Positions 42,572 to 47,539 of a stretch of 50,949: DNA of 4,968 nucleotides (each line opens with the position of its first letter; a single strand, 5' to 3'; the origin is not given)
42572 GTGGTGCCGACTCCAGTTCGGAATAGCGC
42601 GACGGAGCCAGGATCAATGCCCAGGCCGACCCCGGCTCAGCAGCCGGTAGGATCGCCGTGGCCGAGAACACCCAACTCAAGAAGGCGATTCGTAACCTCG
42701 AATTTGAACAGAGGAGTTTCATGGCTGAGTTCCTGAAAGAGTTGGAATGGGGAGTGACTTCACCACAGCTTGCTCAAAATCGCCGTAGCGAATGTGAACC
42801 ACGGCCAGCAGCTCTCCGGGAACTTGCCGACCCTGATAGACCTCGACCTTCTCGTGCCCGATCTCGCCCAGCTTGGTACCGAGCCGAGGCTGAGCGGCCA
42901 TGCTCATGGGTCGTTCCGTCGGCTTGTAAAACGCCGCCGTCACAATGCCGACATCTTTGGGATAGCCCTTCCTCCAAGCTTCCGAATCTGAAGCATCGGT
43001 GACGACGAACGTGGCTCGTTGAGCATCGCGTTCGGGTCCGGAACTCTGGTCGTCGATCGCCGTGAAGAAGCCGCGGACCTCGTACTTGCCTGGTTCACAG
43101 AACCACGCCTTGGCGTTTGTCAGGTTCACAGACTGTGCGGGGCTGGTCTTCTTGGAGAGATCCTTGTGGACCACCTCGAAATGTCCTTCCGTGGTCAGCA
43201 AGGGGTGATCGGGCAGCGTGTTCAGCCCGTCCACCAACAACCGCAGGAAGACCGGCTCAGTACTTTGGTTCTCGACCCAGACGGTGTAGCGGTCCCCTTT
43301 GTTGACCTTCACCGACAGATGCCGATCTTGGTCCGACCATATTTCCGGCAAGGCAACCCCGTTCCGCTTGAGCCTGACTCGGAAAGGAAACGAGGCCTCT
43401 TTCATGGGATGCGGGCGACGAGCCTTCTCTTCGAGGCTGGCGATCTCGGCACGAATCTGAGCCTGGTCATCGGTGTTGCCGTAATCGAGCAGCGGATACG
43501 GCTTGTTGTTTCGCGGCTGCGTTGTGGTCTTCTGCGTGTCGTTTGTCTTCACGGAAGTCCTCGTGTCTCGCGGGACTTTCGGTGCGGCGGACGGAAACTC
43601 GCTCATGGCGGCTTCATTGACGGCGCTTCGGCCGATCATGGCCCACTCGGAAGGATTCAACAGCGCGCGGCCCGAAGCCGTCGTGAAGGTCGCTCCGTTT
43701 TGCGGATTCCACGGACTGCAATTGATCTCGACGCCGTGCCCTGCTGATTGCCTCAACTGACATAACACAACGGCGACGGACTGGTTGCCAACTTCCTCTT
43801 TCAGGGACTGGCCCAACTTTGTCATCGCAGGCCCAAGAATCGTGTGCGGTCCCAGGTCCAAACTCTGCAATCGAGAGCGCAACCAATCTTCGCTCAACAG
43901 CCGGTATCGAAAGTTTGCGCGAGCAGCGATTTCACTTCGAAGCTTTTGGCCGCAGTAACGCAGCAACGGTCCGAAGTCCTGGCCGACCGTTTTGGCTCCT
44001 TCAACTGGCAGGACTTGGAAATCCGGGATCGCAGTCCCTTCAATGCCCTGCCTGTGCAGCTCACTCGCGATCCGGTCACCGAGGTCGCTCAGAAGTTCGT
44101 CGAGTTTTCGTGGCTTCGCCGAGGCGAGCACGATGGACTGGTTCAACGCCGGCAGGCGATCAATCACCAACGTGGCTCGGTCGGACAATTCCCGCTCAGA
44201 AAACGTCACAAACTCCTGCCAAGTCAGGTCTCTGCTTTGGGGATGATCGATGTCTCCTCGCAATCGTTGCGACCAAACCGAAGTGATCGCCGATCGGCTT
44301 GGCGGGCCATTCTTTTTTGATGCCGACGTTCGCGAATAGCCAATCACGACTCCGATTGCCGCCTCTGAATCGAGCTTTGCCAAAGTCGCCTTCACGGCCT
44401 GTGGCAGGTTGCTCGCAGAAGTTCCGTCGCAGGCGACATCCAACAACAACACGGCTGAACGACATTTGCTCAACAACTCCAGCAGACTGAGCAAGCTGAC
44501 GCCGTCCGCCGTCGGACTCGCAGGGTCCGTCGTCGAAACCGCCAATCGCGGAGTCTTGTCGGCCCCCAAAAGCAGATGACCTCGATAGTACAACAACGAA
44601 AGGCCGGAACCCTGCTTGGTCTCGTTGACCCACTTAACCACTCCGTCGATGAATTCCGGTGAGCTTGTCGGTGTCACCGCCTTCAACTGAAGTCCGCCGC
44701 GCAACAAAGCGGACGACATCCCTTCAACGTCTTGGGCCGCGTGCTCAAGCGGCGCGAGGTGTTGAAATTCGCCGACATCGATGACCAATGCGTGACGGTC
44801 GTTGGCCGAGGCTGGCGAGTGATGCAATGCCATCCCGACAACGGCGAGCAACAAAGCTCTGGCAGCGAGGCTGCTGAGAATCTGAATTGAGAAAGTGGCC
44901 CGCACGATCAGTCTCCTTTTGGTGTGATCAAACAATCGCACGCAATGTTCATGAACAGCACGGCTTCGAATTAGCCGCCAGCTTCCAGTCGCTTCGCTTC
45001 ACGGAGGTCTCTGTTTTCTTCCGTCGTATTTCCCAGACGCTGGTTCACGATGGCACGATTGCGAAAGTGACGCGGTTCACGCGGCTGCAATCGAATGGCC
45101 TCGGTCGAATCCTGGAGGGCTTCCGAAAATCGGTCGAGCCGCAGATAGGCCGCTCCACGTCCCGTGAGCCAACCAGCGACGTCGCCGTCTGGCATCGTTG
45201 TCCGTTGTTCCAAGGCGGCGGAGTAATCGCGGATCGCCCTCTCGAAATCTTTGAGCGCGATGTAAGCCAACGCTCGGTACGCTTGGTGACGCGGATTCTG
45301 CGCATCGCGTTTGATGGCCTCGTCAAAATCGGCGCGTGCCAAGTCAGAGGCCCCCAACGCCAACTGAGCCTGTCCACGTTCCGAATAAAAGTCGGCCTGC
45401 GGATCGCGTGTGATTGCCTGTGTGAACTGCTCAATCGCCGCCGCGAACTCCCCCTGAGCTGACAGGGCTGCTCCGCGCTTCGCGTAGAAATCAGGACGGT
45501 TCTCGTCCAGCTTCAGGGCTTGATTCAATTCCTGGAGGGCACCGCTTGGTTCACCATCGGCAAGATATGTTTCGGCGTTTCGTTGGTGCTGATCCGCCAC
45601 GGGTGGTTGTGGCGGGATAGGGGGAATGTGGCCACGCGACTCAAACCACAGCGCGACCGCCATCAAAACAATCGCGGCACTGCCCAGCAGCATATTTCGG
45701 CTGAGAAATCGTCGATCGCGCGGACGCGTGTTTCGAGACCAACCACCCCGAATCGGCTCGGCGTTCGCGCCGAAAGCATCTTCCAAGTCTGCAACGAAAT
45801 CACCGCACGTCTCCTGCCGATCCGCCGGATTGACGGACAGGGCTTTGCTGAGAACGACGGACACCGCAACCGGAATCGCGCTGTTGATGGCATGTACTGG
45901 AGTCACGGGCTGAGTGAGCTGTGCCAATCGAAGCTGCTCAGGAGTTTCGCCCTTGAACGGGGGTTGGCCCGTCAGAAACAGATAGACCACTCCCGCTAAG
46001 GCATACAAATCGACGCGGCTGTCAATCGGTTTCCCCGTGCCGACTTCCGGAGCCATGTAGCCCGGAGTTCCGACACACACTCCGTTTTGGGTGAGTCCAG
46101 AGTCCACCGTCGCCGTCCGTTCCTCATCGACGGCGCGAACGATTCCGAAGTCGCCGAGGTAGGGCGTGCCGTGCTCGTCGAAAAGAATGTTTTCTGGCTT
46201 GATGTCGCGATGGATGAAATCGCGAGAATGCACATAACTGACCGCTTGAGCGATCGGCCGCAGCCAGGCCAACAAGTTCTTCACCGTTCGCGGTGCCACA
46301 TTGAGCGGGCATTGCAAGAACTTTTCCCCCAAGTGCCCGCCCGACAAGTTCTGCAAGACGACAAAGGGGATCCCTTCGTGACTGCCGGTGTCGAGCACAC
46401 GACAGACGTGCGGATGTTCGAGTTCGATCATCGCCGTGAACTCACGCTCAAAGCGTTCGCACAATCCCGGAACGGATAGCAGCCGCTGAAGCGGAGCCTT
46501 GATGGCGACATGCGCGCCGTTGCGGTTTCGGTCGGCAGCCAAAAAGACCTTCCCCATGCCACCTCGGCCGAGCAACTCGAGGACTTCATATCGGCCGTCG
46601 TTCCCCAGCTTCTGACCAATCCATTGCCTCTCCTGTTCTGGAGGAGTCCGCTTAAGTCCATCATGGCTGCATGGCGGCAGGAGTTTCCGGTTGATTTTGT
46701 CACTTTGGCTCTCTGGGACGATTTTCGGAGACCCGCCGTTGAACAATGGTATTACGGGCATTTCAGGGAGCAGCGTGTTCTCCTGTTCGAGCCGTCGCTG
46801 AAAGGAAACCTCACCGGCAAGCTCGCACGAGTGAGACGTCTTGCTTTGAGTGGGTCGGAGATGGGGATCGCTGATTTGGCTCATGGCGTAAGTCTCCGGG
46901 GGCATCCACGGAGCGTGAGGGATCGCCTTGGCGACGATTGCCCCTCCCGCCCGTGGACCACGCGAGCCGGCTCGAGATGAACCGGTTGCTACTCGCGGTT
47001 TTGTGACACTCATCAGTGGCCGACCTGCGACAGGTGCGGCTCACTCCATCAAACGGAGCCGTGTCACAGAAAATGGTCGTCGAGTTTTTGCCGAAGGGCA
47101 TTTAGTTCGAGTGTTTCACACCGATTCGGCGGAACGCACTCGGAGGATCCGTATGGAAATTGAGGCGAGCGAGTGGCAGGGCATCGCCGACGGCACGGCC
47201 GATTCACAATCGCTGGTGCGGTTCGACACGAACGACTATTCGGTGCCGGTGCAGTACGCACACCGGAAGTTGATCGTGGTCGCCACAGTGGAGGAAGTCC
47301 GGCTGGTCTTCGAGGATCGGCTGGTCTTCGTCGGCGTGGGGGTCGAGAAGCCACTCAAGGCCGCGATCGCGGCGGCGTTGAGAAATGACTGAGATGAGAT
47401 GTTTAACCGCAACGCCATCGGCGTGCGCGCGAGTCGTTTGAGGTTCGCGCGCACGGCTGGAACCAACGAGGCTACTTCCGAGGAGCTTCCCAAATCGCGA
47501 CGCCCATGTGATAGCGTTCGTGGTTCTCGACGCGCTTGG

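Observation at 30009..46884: Candidate novel membrane-associated system: kinase + caspase-fold trio + membrane adaptors + paired Clp-D2 AAA+ + orphan coupling-protein-like ATPase + basic-tailed toxin-like cargo + M48 protease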

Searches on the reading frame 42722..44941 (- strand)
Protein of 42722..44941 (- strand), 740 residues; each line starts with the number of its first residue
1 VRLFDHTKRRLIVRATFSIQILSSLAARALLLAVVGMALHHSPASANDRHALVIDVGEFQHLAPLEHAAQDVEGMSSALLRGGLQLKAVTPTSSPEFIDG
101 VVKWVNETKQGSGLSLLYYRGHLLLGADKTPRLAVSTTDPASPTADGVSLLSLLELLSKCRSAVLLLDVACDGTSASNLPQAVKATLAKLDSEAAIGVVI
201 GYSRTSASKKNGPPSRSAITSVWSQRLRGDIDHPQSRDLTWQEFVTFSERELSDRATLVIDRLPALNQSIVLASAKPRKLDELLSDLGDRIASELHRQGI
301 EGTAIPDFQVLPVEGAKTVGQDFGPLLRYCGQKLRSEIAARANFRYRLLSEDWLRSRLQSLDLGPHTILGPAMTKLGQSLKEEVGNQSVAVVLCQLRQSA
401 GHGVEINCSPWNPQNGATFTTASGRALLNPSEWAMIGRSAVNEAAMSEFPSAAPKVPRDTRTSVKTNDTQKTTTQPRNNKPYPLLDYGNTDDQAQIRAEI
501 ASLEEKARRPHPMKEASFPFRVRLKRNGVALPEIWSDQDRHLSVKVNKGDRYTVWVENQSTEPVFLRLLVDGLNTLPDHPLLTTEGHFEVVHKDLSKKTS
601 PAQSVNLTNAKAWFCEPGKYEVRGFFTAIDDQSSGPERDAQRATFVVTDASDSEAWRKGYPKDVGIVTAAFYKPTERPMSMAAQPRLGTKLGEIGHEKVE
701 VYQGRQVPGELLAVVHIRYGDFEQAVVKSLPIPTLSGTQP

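Call 4: search_protein_families(library=pfam, proteins=[window:42722-44941:-], max_evalue=0.01)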
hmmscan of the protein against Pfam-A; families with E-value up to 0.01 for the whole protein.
window:42722-44941:- (740 aa): 0 families

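Call 5: search_protein_families(library=padloc, proteins=[window:42722-44941:-], max_evalue=0.01)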
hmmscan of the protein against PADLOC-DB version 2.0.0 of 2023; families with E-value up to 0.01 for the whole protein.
window:42722-44941:- (740 aa): 0 families

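Call 32: search_protein_families(library=ncbifam, proteins=[window:42722-44941:-], max_evalue=0.01)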
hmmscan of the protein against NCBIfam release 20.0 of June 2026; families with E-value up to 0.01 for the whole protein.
window:42722-44941:- (740 aa): 1 family
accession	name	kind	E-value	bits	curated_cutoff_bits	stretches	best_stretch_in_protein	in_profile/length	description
NF047832.1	caspase_w_EACC1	subfamily_domain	3.8e-11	42.9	140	1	50-248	2-204/211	caspase, EACC1-associated type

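Call 49: search_solved_structures(query=window:42722-44941:-, max_evalue=1)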
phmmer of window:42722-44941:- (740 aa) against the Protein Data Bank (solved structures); distinct sequences matched with E-value up to 1: 7.
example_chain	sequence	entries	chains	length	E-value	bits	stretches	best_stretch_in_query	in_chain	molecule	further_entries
9sdc_A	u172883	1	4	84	0.16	13.4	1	173-216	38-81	RelI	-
4nzw_A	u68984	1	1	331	0.34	12.3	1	288-329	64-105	Calcium-binding protein 39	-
4o27_A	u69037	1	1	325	0.35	12.3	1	288-329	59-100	Calcium-binding protein 39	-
4fza_A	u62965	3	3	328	0.35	12.3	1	288-329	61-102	Calcium-binding protein 39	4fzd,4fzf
1upk_A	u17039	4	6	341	0.36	12.2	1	288-329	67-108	MO25 PROTEIN | CALCIUM-BINDING PROTEIN 39 | Protein Mo25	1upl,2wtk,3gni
4kzg_A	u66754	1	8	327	0.38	12.1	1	289-329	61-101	Zgc:86716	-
8vsu_A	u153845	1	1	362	0.4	12.1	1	288-329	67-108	Calcium-binding protein 39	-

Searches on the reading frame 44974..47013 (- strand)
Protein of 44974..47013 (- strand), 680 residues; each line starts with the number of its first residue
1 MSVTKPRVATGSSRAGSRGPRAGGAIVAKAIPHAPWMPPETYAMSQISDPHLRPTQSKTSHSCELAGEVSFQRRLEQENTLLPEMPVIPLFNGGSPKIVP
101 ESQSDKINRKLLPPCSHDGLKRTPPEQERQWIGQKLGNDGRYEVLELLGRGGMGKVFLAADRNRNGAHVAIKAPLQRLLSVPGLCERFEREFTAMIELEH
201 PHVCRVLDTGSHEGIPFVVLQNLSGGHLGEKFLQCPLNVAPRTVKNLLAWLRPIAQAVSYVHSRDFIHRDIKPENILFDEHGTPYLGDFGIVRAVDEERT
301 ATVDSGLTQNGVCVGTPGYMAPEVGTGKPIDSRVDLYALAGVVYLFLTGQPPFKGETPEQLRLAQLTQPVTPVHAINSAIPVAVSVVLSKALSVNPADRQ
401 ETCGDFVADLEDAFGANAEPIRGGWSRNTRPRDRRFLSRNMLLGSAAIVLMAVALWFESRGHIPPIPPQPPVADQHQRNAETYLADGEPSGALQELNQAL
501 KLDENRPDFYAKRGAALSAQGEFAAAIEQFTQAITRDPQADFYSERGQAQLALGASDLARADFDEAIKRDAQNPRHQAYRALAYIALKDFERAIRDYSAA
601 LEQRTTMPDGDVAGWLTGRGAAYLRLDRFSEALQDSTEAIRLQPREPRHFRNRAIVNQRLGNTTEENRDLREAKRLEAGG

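Call 4: search_protein_families(library=pfam, proteins=[window:44974-47013:-], max_evalue=0.01)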
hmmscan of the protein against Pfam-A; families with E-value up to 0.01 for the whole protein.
window:44974-47013:- (680 aa): 13 families
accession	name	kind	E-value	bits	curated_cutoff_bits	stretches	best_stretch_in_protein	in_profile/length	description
PF00069.31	Pkinase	-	1.1e-38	133.6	31.7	1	142-399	1-251/263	Protein kinase domain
PF07714.23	PK_Tyr_Ser-Thr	-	2.6e-25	89.6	23.1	1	144-399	3-248/258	Protein tyrosine and serine/threonine kinase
PF00515.34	TPR_1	-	1.5e-20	72.5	27.8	2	508-539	2-33/34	Tetratricopeptide repeat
PF07719.23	TPR_2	-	1.1e-17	63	27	2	508-539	2-33/34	Tetratricopeptide repeat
PF13414.12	TPR_11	-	1.6e-16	60.1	26.8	2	483-521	4-42/42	TPR repeat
PF13432.12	TPR_16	-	4e-15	56.4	32.7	4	514-574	4-65/65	Tetratricopeptide repeat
PF13181.12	TPR_8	-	2.6e-13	49.4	25.7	0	508-539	2-33/34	Tetratricopeptide repeat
PF13371.12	TPR_9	-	1.2e-11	44.8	35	1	621-671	3-53/73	Tetratricopeptide repeat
PF13428.12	TPR_14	-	9.7e-10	38.6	23.5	0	508-543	2-38/44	Tetratricopeptide repeat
PF13424.12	TPR_12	-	1e-08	35.7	30.1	1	579-643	6-75/77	Tetratricopeptide repeat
PF13431.12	TPR_17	-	6.5e-08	32.7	24.4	0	497-528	3-34/34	Tetratricopeptide repeat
PF14559.12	TPR_19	-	5.8e-07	30.2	25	1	484-543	2-62/68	Tetratricopeptide repeat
PF25575.1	TPR_BSK1_C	-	0.00019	21.7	42.2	0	587-646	55-110/118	Serine/threonine-protein kinase BSK1-like, TPR repeats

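Call 5: search_protein_families(library=padloc, proteins=[window:44974-47013:-], max_evalue=0.01)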
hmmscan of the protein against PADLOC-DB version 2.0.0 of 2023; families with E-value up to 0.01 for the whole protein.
window:44974-47013:- (680 aa): 34 families (the best 25 are shown)
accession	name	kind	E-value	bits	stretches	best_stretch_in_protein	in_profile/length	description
PDLC04042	PD-T4-6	-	1.5e-68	229.6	1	139-415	8-274/292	-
PDLC04053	PD-T4-6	-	7.9e-61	204.2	1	138-418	7-276/311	-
PDLC04043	PD-T4-6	-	2.7e-60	202.7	1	135-424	10-288/452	-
PDLC04061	PD-T4-6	-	5.4e-60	202.3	1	136-416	12-286/510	-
PDLC04054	PD-T4-6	-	2.4e-58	196.2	1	139-422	10-281/347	-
PDLC04060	PD-T4-6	-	4.3e-56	188.8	1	140-412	8-268/486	-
PDLC04047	PD-T4-6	-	2.8e-55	185.7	1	140-414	10-273/327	-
PDLC04138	mad6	-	1.4e-53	180.8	1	139-413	50-313/659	mads_6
PDLC04039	PD-T4-6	-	3.3e-53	179.3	1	140-414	14-276/458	-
PDLC04041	PD-T4-6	-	6.3e-51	172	1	140-418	28-298/443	-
PDLC04057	PD-T4-6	-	1.5e-49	167.3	1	139-417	7-274/443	-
PDLC04052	PD-T4-6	-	2.6e-47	160.2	1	140-412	9-275/496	-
PDLC04048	PD-T4-6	-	3.7e-47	159.4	1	139-417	9-276/354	-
PDLC04040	PD-T4-6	-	2.6e-44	149.9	1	147-416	1-268/547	-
PDLC01088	C3a189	-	1.1e-39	134.7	1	147-422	4-263/840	kinase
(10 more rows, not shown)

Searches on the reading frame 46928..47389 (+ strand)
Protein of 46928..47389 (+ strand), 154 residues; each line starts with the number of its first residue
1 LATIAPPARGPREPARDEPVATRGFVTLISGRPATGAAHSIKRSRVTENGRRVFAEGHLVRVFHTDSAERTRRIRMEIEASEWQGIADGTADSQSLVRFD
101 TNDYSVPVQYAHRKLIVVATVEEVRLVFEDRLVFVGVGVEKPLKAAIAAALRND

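Call 83: search_protein_families(library=pfam, proteins=[window:46928-47389:+], max_evalue=0.01)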
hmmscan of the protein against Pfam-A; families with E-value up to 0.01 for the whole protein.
window:46928-47389:+ (154 aa): 1 family
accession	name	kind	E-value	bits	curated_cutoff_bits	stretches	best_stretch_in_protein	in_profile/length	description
PF22483.2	Mu-transpos_C_2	-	3.3e-12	46.4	27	1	90-133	15-58/73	Mu transposase, C-terminal domain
